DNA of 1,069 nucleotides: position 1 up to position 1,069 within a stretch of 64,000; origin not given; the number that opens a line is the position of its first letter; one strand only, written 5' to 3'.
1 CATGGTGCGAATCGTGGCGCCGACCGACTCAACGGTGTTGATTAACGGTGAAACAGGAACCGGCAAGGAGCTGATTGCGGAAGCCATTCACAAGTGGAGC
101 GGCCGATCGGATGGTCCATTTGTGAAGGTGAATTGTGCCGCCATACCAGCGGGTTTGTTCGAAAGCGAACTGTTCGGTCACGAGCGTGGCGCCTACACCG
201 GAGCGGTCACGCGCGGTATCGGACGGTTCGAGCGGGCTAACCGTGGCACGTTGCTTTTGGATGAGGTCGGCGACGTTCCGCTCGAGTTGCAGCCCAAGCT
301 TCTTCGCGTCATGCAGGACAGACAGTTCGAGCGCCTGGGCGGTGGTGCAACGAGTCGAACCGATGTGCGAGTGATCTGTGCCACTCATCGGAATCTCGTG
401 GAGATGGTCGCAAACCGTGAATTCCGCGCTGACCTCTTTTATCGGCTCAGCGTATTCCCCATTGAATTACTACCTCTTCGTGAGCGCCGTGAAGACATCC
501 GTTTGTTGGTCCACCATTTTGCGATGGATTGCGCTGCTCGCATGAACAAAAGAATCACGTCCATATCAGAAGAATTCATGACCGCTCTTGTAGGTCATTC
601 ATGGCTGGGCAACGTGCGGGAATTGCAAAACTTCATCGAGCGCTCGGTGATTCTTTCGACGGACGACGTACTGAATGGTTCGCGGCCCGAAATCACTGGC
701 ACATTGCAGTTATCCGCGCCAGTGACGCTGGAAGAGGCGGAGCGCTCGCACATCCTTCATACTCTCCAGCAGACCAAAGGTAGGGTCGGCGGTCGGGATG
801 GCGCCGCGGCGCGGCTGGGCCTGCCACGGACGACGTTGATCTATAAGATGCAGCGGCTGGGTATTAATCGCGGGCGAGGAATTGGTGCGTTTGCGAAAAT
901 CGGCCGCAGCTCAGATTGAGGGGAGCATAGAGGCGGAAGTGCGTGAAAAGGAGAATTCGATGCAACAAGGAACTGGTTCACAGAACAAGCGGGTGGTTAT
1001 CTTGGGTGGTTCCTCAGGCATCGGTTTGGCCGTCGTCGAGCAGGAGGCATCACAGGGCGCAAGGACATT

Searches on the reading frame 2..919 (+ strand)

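Call 73: search_protein_families(library=pfam, proteins=[window:2-919:+], max_evalue=0.00001)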
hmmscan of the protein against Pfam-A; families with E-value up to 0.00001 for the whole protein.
window:2-919:+ (305 aa): 4 families
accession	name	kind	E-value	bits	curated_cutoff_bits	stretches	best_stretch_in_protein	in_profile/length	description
PF00158.32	Sigma54_activat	-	2e-66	223.3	20.2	1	2-155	15-168/168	Sigma-54 interaction domain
PF25601.1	AAA_lid_14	-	8.5e-22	77.2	27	1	160-225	1-66/87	AAA+ ATPase lid domain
PF14532.12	Sigma54_activ_2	-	9.9e-16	58.7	25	1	7-159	19-138/138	Sigma-54 interaction domain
PF02954.25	HTH_8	-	1.5e-08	34.7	22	1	242-286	1-42/42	Bacterial regulatory protein, Fis family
